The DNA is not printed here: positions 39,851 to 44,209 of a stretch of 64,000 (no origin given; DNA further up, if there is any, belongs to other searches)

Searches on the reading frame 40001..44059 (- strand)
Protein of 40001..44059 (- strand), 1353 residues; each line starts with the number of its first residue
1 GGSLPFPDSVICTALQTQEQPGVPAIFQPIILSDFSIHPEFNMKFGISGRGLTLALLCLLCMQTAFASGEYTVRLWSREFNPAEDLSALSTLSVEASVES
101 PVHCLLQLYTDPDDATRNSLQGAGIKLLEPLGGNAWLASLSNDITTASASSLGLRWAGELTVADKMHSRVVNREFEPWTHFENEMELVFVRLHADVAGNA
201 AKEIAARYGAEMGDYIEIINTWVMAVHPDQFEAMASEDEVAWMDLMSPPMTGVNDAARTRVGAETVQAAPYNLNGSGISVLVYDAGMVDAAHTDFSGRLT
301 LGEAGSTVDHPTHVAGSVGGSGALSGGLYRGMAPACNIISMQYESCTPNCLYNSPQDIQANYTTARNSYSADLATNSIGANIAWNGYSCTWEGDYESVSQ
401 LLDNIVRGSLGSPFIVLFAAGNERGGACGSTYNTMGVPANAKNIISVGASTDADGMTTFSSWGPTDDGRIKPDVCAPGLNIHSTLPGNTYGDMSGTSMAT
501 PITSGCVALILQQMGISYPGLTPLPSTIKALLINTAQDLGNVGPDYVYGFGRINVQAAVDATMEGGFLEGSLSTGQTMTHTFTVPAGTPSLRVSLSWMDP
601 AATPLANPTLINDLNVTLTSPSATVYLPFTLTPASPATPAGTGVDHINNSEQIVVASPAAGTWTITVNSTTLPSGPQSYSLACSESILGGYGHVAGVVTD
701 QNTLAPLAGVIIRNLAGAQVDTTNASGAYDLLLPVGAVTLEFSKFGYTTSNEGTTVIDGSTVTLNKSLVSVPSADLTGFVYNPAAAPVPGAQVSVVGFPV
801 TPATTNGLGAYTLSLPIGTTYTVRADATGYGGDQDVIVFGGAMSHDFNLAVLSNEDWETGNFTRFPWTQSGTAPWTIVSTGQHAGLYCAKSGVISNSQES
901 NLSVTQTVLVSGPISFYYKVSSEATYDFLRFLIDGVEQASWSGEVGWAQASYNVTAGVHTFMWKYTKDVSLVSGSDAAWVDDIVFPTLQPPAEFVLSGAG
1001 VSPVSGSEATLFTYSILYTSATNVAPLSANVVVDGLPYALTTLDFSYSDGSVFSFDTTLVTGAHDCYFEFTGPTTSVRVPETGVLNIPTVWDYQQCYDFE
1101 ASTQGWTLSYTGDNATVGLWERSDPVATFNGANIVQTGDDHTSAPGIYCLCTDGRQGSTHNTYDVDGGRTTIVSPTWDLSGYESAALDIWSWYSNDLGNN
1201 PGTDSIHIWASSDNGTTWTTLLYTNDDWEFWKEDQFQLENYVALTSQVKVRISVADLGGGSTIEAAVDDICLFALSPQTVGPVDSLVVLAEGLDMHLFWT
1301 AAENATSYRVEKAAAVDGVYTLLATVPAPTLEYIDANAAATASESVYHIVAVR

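Call 72: search_protein_families(library=pfam, proteins=[window:40001-44059:-], max_evalue=0.00001)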
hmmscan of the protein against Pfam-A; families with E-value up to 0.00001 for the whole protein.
window:40001-44059:- (1353 aa): 3 families
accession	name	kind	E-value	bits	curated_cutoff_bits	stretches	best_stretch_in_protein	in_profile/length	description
PF00082.27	Peptidase_S8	-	1.7e-39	136.3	21.8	1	275-551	1-288/288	Subtilase family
PF13620.12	CarboxypepD_reg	-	7.2e-17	61.9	32.3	2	776-833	2-62/82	Carboxypeptidase regulatory-like domain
PF13715.12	CarbopepD_reg_2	-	1.8e-12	47.5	32.2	1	694-765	1-73/88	CarboxypepD_reg-like domain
